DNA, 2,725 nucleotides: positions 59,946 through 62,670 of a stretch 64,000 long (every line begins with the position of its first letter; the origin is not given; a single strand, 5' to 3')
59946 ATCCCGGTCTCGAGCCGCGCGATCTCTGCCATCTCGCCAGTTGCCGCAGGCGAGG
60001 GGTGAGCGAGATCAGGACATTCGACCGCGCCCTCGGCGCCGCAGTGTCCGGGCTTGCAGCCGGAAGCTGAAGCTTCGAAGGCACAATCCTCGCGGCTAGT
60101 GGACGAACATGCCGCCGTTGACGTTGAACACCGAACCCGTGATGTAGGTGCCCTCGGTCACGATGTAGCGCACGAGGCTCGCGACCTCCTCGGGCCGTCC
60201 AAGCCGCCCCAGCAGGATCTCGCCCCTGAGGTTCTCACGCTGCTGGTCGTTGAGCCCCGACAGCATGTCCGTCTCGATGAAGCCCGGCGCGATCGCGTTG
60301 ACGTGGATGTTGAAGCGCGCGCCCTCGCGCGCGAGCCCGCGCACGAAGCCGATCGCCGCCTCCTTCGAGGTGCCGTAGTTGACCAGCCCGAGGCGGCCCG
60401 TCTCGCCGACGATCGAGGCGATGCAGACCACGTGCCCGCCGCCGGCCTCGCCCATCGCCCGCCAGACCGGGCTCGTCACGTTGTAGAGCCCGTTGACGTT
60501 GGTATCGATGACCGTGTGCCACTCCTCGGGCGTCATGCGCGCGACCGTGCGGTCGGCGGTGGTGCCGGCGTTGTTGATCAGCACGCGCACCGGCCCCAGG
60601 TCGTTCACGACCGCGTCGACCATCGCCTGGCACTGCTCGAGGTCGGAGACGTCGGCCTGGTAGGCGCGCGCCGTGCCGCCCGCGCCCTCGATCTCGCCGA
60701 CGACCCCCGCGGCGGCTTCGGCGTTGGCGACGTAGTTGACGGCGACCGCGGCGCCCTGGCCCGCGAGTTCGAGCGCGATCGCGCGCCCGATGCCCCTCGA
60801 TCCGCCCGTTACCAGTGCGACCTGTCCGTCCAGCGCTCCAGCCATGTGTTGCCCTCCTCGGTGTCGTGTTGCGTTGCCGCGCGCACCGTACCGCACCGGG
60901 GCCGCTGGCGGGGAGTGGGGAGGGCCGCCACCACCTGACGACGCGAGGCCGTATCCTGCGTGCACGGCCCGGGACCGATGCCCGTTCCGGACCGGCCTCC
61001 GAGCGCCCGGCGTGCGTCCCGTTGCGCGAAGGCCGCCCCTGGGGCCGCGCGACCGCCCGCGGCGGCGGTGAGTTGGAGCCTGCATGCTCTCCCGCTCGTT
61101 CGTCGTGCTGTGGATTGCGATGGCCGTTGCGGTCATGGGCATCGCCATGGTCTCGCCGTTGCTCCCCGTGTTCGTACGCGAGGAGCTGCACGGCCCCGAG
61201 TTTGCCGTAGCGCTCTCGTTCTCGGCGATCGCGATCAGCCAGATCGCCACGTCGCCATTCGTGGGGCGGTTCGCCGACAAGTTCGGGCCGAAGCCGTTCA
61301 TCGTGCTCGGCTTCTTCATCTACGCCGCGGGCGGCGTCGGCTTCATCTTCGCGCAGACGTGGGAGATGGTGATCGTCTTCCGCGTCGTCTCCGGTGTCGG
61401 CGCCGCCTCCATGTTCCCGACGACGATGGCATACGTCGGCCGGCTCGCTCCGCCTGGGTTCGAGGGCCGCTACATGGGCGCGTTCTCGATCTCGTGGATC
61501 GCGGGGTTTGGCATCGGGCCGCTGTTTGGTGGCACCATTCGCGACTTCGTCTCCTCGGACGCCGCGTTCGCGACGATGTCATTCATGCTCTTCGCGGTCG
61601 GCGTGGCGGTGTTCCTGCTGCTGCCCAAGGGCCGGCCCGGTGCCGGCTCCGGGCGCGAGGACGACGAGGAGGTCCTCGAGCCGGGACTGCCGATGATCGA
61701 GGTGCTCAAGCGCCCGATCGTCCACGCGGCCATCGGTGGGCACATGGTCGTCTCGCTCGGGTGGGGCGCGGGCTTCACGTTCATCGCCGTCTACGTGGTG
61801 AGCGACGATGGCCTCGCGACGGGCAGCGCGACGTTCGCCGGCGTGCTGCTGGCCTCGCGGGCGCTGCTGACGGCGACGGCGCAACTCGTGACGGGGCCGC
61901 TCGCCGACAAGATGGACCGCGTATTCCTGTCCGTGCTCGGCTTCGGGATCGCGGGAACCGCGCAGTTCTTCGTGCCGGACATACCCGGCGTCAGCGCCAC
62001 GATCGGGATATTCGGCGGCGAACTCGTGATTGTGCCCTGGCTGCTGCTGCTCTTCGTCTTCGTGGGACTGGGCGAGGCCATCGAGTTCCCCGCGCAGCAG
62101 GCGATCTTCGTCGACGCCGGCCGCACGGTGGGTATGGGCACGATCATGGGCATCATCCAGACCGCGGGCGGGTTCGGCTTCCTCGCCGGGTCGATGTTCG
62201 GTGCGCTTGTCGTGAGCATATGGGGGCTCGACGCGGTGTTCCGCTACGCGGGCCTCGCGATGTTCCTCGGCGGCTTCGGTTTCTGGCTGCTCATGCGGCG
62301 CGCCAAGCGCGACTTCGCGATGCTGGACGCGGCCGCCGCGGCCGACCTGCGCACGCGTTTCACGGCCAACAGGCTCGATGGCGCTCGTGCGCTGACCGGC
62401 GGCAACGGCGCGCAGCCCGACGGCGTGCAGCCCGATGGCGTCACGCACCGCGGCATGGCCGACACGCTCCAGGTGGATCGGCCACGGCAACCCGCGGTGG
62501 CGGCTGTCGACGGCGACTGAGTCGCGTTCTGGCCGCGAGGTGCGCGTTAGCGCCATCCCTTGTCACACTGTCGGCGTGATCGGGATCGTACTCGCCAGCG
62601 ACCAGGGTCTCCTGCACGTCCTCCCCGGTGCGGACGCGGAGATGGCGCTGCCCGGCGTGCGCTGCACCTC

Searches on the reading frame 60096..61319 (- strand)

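Call 24: search_protein_families(library=ncbifam, proteins=[window:60096-61319:-], max_evalue=1e-8)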
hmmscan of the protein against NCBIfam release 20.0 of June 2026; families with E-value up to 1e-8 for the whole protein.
window:60096-61319:- (407 aa): 206 families (the best 25 are shown)
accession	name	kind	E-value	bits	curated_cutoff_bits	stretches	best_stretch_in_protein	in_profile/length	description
TIGR01830.1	3oxo_ACP_reduc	equivalog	4.2e-75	252.5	297.75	1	168-404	1-238/239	3-oxoacyl-[acyl-carrier-protein] reductase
NF004197.0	PRK05653.1-1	equivalog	1.9e-72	243.9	332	1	160-406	2-248/249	3-oxoacyl-ACP reductase FabG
TIGR01829.1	AcAcCoA_reduct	subfamily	8e-72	241.8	302.1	1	166-405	1-241/242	acetoacetyl-CoA reductase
NF009466.0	PRK12826.1-2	subfamily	1.4e-69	234.3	222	1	166-405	4-245/248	3-oxoacyl-ACP reductase FabG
NF009546.0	PRK12935.1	equivalog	1.3e-67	227.9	418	1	162-405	3-246/247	acetoacetyl-CoA reductase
NF009464.0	PRK12824.1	subfamily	8.2e-67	225.4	269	1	166-407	3-245/245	3-oxoacyl-ACP reductase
NF004200.0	PRK05653.1-5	equivalog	5.1e-64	216.1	273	1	167-404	4-241/242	3-oxoacyl-ACP reductase FabG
NF004198.0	PRK05653.1-3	equivalog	4.8e-63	212.9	296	1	162-406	4-248/248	3-oxoacyl-ACP reductase FabG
NF053542.1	FlxB_rubin_SDR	equivalog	8.5e-63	212.3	340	1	167-404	2-239/239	flexirubin biosynthesis SDR family reductase FlxB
NF004199.0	PRK05653.1-4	equivalog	6.4e-60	202.8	301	1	163-405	3-246/247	3-oxoacyl-ACP reductase FabG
NF005559.1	PRK07231.1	subfamily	3.6e-57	193.7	215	1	163-406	2-249/249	glucose 1-dehydrogenase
NF042966.1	AcAcCoAred_PhaB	equivalog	3.2e-56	190.6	436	1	163-403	6-237/240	acetoacetyl-CoA reductase PhaB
NF047420.2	EF_P_mod_YmfI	equivalog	4.7e-56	190.2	238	1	168-404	2-235/236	elongation factor P 5-aminopentanone reductase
TIGR01831.1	fabG_rel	equivalog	1.1e-53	182.1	338.85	1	169-404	2-238/239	3-ketoacyl-ACP reductase FabG2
NF006070.0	PRK08213.1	subfamily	2.8e-51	174.5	279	1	163-406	10-258/259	gluconate 5-dehydrogenase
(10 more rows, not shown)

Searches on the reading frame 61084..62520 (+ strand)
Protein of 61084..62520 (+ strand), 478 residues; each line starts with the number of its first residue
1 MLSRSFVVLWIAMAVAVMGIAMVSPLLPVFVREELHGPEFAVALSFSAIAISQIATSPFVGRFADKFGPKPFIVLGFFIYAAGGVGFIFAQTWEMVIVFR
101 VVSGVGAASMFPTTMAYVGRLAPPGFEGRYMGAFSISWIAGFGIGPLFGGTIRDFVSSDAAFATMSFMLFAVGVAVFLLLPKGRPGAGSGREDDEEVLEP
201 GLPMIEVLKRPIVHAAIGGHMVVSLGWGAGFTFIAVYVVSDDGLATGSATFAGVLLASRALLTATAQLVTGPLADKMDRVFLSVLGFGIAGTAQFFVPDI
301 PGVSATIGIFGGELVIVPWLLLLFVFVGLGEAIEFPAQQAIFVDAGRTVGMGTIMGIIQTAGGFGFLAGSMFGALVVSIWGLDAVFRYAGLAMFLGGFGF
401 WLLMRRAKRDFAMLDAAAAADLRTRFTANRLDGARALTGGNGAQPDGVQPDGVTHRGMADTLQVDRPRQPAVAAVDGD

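Call 24: search_protein_families(library=ncbifam, proteins=[window:61084-62520:+], max_evalue=1e-8)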
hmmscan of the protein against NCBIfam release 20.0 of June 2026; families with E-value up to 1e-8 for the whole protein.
window:61084-62520:+ (478 aa): 12 families
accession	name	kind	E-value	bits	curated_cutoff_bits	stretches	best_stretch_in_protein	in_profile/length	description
TIGR00880.1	2_A_01_02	superfamily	7.9e-20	71.4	131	1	46-182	4-140/141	multidrug resistance protein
NF040856.1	FexB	exception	4e-13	49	950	1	8-177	18-186/469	chloramphenicol/florfenicol efflux MFS transporter FexB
TIGR00710.1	efflux_Bcr_CflA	subfamily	4.7e-12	46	200.9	1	13-184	14-184/385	Bcr/CflA family efflux MFS transporter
TIGR00711.1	efflux_EmrB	subfamily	1.7e-11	43.6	230.2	0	3-84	254-335/485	DHA2 family efflux MFS transporter permease subunit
NF012174.0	tet_MFS_A_B_C_D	equivalog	6.5e-11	41.7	475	1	6-295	4-289/382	Tet(A)/Tet(B)/Tet(C) family tetracycline efflux MFS transporter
NF000009.1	tet_MFS_Tcr3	exception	8.1e-11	41.1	1000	1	9-152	36-177/512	tetracycline efflux MFS transporter Tcr3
NF012195.0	tet_MFS_H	exception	1.8e-10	40.5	840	1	4-180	3-174/392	tetracycline efflux MFS transporter Tet(H)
NF012193.0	tet_MFS_A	exception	3.6e-09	36.1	840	1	4-293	4-289/394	tetracycline efflux MFS transporter Tet(A)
NF041040.1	FslB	exception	4.4e-09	35.8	600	1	6-174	9-180/417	rhizoferrin export MFS transporter FslB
NF012207.0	tet_MFS_H_J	exception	4.7e-09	35.8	700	1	4-169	3-170/392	Tet(H)/Tet(J) family tetracycline efflux MFS transporter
NF000218.1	FexA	exception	7.9e-09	34.7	900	1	7-191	24-207/475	chloramphenicol/florfenicol efflux MFS transporter FexA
NF000089.1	qac_MFS_AB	exception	9.7e-09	34.5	900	0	6-182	21-197/514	QacA/B family quaternary ammonium compound efflux MFS transporter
